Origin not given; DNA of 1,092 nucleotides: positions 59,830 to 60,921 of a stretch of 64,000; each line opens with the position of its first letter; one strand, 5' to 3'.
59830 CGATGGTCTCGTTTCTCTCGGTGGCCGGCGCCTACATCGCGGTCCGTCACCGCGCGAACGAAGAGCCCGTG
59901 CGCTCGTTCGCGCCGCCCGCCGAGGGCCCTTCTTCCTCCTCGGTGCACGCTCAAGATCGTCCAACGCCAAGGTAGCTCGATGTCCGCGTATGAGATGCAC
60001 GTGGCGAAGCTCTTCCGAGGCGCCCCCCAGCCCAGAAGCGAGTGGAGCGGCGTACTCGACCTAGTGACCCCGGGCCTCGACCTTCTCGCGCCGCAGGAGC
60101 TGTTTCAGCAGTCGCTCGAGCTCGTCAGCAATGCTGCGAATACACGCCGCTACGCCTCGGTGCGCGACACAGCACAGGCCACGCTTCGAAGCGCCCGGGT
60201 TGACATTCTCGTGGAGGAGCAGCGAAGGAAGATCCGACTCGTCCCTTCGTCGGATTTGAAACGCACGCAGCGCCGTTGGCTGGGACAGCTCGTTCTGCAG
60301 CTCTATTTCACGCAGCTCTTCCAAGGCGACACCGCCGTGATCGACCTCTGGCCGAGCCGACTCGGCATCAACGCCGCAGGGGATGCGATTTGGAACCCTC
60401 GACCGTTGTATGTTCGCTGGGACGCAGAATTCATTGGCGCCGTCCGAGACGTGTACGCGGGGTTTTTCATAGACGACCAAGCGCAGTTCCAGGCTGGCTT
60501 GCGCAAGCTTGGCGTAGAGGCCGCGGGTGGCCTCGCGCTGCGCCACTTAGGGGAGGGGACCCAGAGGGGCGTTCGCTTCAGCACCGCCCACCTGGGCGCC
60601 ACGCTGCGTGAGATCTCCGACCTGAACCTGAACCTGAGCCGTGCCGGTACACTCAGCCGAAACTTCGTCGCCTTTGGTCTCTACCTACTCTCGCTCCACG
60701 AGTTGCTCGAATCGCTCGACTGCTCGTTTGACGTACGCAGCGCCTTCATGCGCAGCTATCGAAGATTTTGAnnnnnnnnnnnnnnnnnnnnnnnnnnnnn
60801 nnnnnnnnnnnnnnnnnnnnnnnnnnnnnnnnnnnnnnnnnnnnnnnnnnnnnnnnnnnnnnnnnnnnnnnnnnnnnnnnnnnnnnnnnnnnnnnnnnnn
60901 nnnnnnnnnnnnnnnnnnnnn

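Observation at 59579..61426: Tightly packed four-gene operon: two mini membrane proteins, paralogue B and a membrane-anchored SOUL haem-binding protein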

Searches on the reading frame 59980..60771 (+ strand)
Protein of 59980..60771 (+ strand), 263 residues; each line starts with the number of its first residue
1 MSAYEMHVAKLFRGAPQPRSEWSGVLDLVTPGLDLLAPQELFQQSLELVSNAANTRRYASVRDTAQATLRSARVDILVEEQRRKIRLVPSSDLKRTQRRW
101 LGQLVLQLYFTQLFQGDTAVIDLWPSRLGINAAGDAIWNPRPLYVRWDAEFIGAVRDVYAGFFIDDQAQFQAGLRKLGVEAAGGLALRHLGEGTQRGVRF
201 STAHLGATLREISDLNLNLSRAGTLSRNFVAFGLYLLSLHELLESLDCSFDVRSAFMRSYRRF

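Call 3: search_protein_families(library=pfam, proteins=[window:59980-60771:+], max_evalue=0.1)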
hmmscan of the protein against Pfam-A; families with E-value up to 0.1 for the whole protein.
window:59980-60771:+ (263 aa): 0 families

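Call 7: search_protein_families(library=ncbifam, proteins=[window:59980-60771:+], max_evalue=0.01)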
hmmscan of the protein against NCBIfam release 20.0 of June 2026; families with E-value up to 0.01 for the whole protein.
window:59980-60771:+ (263 aa): 0 families

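Call 9: find_homologous_proteins(query=window:59980-60768:+)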
Query window:59980-60768:+ (263 aa): 88 proteins with E <= 0.001 among 2279 candidates.
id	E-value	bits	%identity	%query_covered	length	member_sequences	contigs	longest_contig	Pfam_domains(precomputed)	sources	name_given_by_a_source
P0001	7.3e-168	574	100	100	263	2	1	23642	-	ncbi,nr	ncbi:MAG: hypothetical protein HKP50_08625 [Myxococcales bacterium]|nr:hypothetical protein [Myxococ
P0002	5.6e-130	450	79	100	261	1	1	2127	-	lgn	-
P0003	5.0e-126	437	77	100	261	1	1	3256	-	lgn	-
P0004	1.3e-122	426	75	100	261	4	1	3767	-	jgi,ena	-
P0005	2.6e-120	418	73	100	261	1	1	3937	-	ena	-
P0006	8.7e-117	407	69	100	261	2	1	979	-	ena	-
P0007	1.6e-116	406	69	100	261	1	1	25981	-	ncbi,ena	-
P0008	2.3e-114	399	70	99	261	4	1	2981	-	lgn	-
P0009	1.2e-113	397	68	100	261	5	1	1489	-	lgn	-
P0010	2.4e-112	392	65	100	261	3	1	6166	-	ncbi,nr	ncbi:MAG: hypothetical protein KJN97_14545 [Deltaproteobacteria bacterium]|nr:hypothetical protein [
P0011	9.6e-112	390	67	100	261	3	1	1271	-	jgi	-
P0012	1.1e-111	390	67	100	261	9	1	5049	-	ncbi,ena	-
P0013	1.1e-111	390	67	99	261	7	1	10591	-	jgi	jgi:hypothetical protein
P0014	2.6e-111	389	67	100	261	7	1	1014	-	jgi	-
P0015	6.4e-111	388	66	100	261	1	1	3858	-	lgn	-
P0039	1.6e-78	282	54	98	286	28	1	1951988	-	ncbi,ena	-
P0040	2.8e-78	281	50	99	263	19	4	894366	-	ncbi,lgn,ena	ncbi:MAG: hypothetical protein WBN70_02740 [Polyangiales bacterium]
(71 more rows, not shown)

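Call 11: find_encoding_contigs(protein=P0039, flank=6000, max_places=3)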
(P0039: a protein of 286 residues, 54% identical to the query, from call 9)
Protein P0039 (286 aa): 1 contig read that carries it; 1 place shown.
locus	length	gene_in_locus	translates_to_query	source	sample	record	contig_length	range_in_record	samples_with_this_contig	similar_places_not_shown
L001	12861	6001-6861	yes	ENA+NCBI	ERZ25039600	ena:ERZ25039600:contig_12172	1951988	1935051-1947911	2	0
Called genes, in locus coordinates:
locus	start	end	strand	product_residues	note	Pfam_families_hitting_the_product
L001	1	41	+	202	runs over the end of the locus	-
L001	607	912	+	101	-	-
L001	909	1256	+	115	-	PF21983:NikA-like (weak)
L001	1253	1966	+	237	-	PF03432:Relaxase, PF22863:TraI_middle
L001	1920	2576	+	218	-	-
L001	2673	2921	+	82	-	-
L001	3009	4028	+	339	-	PF01266:DAO, PF01593:Amino_oxidase (weak), PF13450:NAD_binding_8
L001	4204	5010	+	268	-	PF01036:Bac_rhodopsin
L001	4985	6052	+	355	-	PF15461:BCD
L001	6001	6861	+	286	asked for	-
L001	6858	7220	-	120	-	PF13564:DoxX_2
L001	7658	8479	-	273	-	PF01149:Fapy_DNA_glyco, PF06831:H2TH, PF06827:zf-FPG_IleRS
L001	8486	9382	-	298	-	PF02146:SIR2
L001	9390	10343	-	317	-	PF13778:DUF4174, PF00578:AhpC-TSA, PF08534:Redoxin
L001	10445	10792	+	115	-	PF00355:Rieske, PF13806:Rieske_2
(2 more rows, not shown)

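Call 12: find_encoding_contigs(protein=P0040, flank=6000, max_places=3)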
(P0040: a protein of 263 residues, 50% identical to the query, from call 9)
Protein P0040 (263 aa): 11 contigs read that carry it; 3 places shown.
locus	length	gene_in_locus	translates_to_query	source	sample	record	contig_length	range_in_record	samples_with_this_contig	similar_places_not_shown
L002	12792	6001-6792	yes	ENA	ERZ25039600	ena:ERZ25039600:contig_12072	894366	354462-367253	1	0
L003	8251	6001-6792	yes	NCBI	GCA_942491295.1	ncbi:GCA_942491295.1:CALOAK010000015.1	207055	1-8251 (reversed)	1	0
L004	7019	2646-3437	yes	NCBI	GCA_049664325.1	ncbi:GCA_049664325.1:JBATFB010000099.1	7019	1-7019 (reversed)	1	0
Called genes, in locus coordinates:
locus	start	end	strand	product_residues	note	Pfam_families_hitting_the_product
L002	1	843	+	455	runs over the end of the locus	PF06742:DUF1214 (faint)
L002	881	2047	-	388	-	PF00581:Rhodanese, PF00899:ThiF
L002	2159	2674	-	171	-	PF04542:Sigma70_r2, PF22029:PhyR_sigma2, PF08281:Sigma70_r4_2, PF04545:Sigma70_r4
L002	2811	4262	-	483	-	PF03853:YjeF_N, PF01256:Carb_kinase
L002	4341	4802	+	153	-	PF03061:4HBT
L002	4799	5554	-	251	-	PF00106:adh_short, PF08659:KR, PF23441:SDR (weak), PF13561:adh_short_C2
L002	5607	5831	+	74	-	-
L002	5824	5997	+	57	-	-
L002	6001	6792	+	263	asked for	-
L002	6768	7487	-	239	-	PF02353:CMAS, PF05175:MTS (weak), PF13489:Methyltransf_23, PF13847:Methyltransf_31, PF08241:Methyltransf_11, PF08242:Methyltransf_12, PF13649:Methyltransf_25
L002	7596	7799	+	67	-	-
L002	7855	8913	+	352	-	PF01073:3Beta_HSD, PF01370:Epimerase, PF04321:RmlD_sub_bind, PF05368:NmrA, PF07993:NAD_binding_4, PF13460:NAD_binding_10, PF16363:GDP_Man_Dehyd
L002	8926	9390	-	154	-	PF09912:DUF2141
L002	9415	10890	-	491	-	PF02321:OEP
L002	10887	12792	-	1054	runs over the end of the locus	PF00873:ACR_tran, PF03176:MMPL (weak), PF02355:SecD_SecF_C (faint), PF03176:MMPL (weak)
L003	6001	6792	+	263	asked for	-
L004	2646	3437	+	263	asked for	-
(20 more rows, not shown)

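Call 16: find_related_loci(query=A1, collection=genome_contigs, flank=6000)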
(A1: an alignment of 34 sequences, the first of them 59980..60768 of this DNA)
Query A1 (263 aa) in genome_contigs; peptide patterns used: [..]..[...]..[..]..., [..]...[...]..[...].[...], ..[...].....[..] (x = any residue, [..] = any of these).
129 stretches matched a pattern; 47 encode a relative of the query (tblastn E <= 1e-3); 47 distinct loci.
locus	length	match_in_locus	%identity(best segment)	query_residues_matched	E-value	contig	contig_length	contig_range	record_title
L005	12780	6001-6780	65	1-262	3e-116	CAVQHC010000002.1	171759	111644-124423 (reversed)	MAG: uncultured delta proteobacterium isolate MFD09964.bin.1.233 genome assembly, contig: contig_11079, whole genome sho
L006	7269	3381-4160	66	1-262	2e-114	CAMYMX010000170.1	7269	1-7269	MAG: uncultured Polyangiaceae bacterium isolate FCS_M_Myxococcota_13.1 genome assembly, contig: NODE_13196_length_7269_c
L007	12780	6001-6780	69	1-262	2e-114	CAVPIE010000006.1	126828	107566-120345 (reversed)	MAG: uncultured delta proteobacterium isolate MFD09964.bin.1.42 genome assembly, contig: contig_21043, whole genome shot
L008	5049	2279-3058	67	1-262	1e-111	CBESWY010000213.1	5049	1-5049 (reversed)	MAG TPA_asm: uncultured Myxococcales bacterium isolate SRR7614711_binner13_Refined_24 genome assembly, contig: ERZ250838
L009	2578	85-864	65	1-262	9e-115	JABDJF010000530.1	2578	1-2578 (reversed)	MAG: Myxococcales bacterium isolate SS_bin_16 k127_2679661, whole genome shotgun sequence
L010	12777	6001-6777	56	1-261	8e-92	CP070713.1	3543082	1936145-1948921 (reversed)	MAG: Myxococcales bacterium isolate bin5 chromosome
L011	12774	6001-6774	58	1-260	3e-84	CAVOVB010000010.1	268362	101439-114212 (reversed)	MAG: uncultured delta proteobacterium isolate MFD09779.bin.2.182 genome assembly, contig: contig_91254, whole genome sho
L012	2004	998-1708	56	21-259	3e-87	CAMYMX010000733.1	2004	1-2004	MAG: uncultured Polyangiaceae bacterium isolate FCS_M_Myxococcota_13.1 genome assembly, contig: NODE_100804_length_2004_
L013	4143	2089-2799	56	21-259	8e-84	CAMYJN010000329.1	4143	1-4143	MAG: uncultured Polyangiaceae bacterium isolate FCS_Myxococcota_05 genome assembly, contig: NODE_9367_length_4143_cov_3.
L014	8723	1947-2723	52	1-261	2e-83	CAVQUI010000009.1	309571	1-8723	MAG: uncultured delta proteobacterium isolate MFD09964.bin.2.99 genome assembly, contig: contig_2898, whole genome shotg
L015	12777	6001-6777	53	1-261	2e-83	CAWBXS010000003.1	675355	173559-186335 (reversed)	MAG: uncultured delta proteobacterium isolate MFD09779.bin.1.65 genome assembly, contig: contig_1300, whole genome shotg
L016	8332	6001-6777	53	1-260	5e-83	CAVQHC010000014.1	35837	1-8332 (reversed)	MAG: uncultured delta proteobacterium isolate MFD09964.bin.1.233 genome assembly, contig: contig_8640, whole genome shot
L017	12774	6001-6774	54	1-259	9e-83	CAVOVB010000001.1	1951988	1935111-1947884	MAG: uncultured delta proteobacterium isolate MFD09779.bin.2.182 genome assembly, contig: contig_12172, whole genome sho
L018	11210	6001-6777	51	1-261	9e-82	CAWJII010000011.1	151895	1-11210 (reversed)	MAG: uncultured delta proteobacterium isolate MFD03804.bin.1.151 genome assembly, contig: contig_7454, whole genome shot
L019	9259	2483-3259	53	1-261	2e-81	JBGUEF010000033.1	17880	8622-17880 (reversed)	MAG: Deltaproteobacteria bacterium isolate 35D-01 NODE_33_length_17880_cov_3.907825, whole genome shotgun sequence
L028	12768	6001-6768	50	6-260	1e-76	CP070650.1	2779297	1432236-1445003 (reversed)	MAG: Myxococcales bacterium isolate bin861 chromosome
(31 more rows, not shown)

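Call 21: predict_structure(alignment_id=A1)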
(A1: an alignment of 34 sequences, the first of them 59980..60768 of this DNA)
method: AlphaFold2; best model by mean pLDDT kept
length: 263 residues; sequences in the alignment: 34
mean_pLDDT: 85.4   pTM: 0.84
mean pLDDT of the five models: 85.4, 85.1, 82.2, 82.1, 81.1
residues with pLDDT >= 90: 147; 70-90: 75; 50-70: 25; < 50: 16
segments of 3 or more residues with pLDDT < 50: 1-16
pLDDT, mean of each block of 10 residues (from residue 1): 38 48 67 71 81 89 96 95 86 97 98 95 91 96 93 95 95 91 85 90 90 80 74 92 96 96 70
secondary structure, 60 per line:
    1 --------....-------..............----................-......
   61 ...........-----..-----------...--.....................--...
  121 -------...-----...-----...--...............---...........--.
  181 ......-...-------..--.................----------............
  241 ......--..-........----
elements in order: H9-12 H20-33 H38-53 H55-71 H95-115 E118-120 E128-130 E136-138 E144-146 H149-163 H167-177 H180-186 H202-218 H229-246 H252-259

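Call 23: search_protein_representatives(alignment_id=A1)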
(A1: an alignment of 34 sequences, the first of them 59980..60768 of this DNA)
Query: 34 sequences, 261 profile positions. Proteins with E-value up to 0.001 (for the whole library): 472; up to 1e-10: 411; up to 1e-30: 186. The best 150 are listed.
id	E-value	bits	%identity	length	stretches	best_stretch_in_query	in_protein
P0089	2.5e-116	404.2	-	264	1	1-260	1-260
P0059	1.1e-106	372.5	-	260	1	9-260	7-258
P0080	1.4e-84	300.2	-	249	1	1-227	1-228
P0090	1.4e-77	277.2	-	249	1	1-189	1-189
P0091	3.0e-76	272.8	-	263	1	15-258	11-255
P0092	8.6e-75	268.0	-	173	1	90-260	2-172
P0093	1.9e-74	266.9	-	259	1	18-257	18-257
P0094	1.2e-62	228.3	-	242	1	36-259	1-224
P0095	1.6e-62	227.8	-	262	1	17-258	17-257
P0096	1.5e-60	221.4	-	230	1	39-260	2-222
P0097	5.6e-58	212.9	-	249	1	18-256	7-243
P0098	6.4e-56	206.2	-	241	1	19-254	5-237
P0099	7.1e-56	206.0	-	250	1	18-257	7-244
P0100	7.6e-55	202.7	-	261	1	17-258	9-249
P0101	1.8e-53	198.2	-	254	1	18-258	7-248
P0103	1.4e-51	191.9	-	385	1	14-256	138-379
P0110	7.8e-48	179.7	-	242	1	19-257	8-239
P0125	1.0e-45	172.7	-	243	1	26-258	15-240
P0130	4.0e-45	170.8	-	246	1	91-254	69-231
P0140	2.0e-43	165.2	-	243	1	20-257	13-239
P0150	1.7e-42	162.2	-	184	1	96-255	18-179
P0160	1.3e-41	159.3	-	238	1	19-257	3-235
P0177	3.8e-40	154.5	-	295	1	15-255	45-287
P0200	9.3e-38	146.7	-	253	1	24-257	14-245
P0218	6.6e-36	140.6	-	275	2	91-257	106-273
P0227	4.3e-35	137.9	-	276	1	18-257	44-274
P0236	3.0e-34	135.2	-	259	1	17-257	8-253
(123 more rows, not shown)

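Call 25: search_protein_families(library=pfam, proteins=[P0097, P0103, P0110, P0130, P0150, P0177, P0200, P0218, P0227, P0236], max_evalue=0.1)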
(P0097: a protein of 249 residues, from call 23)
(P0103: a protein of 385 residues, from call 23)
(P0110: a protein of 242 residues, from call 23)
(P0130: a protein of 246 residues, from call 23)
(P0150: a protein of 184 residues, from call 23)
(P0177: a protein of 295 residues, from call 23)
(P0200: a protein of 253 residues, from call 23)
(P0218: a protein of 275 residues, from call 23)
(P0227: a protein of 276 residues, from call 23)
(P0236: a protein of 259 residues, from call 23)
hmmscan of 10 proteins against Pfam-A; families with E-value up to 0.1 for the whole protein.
P0097 (249 aa): 0 families

P0103 (385 aa): 0 families

P0110 (242 aa): 0 families

P0130 (246 aa): 0 families

P0150 (184 aa): 0 families

P0177 (295 aa): 0 families

P0200 (253 aa): 0 families

P0218 (275 aa): 1 family
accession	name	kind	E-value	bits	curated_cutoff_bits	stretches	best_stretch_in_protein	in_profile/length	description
PF03109.22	ABC1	-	0.00071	19.2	22.9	1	110-179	165-233/244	ABC1 atypical kinase-like domain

P0227 (276 aa): 0 families

P0236 (259 aa): 0 families

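Call 26: fold_search(model_id=the predicted structure, library=pdb)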
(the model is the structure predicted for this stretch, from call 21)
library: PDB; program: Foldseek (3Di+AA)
matches with E <= 10: 1785; with E <= 0.001: 6
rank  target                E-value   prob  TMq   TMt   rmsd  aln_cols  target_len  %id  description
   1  5i35                  3.3e-05  1.00  0.64  0.47   5.8       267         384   14  Structure of the Human mitochondrial kinase COQ8A R611K with AMPPNP (Cerebellar Ataxia and Ubiquinone Deficiency Through (released 2016-08-17)
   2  4ped                  1.2e-04  1.00  0.60  0.43   5.2       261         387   13  Mitochondrial ADCK3 employs an atypical protein kinase-like fold to enable coenzyme Q biosynthes (released 2014-11-19)
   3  7udq_A                1.6e-04  1.00  0.57  0.42   7.7       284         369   14  Crystal structure of COQ8A-CA157 inhibitor complex in space group P1 (released 2023-01-18)
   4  7udq_B                1.7e-04  1.00  0.62  0.46   6.9       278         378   12  Crystal structure of COQ8A-CA157 inhibitor complex in space group P1 (released 2023-01-18)
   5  7udp                  3.4e-04  1.00  0.58  0.42   5.1       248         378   12  Crystal structure of COQ8A-CA157 inhibitor complex in space group C2 (released 2023-01-18)
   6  7cy2                  6.7e-04  1.00  0.48  0.41  10.1       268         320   14  The open conformation of MSMEG_1954 from Mycobacterium smegmatis (released 2021-12-08)
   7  7cz2                  2.3e-03  1.00  0.55  0.48   7.4       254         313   13  The complex structure of MSMEG_1954-ADP from Mycobacterium smegmatis (released 2021-12-08)
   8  7cyr                  2.8e-03  1.00  0.51  0.37   7.7       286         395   13  The closed conformation of MSMEG_1954 from Mycobacterium smegmatis (released 2021-12-08)
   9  5yk0                  5.3e-03  1.00  0.47  0.33   4.9       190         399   14  The complex structure of Rv3197-ADP from Mycobacterium tuberculosis (released 2018-02-07)
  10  5yk1                  7.3e-03  1.00  0.47  0.33   5.0       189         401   14  The complex structure of Rv3197-AMPPNP from Mycobacterium tuberculosis (released 2018-02-07)
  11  5yjz                  1.8e-02  1.00  0.46  0.33   5.1       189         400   14  The native crystal structure of Rv3197 from Mycobacterium tuberculosis (released 2018-02-07)
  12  5yk2                  3.2e-02  1.00  0.44  0.31   5.8       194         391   13  The complex structure of Rv3197-erythromycin from Mycobacterium tuberculosis (released 2018-02-07)
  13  7ugb_A                3.7e-02  0.54  0.23  0.19  14.7       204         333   13  Crystal structure of rat ERK2 complexed with docking peptide from ISG20 (released 2023-03-29)
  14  8pt3                  4.0e-02  0.47  0.24  0.19  14.1       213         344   12  ERK2 covelently bound to RU77 cyclohexenone based inhibitor (released 2024-07-24)
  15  4qny_B                5.1e-02  0.35  0.21  0.17  17.8       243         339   12  Crystal structure of MapK from Leishmania donovani, LDBPK_331470 (released 2014-07-09)
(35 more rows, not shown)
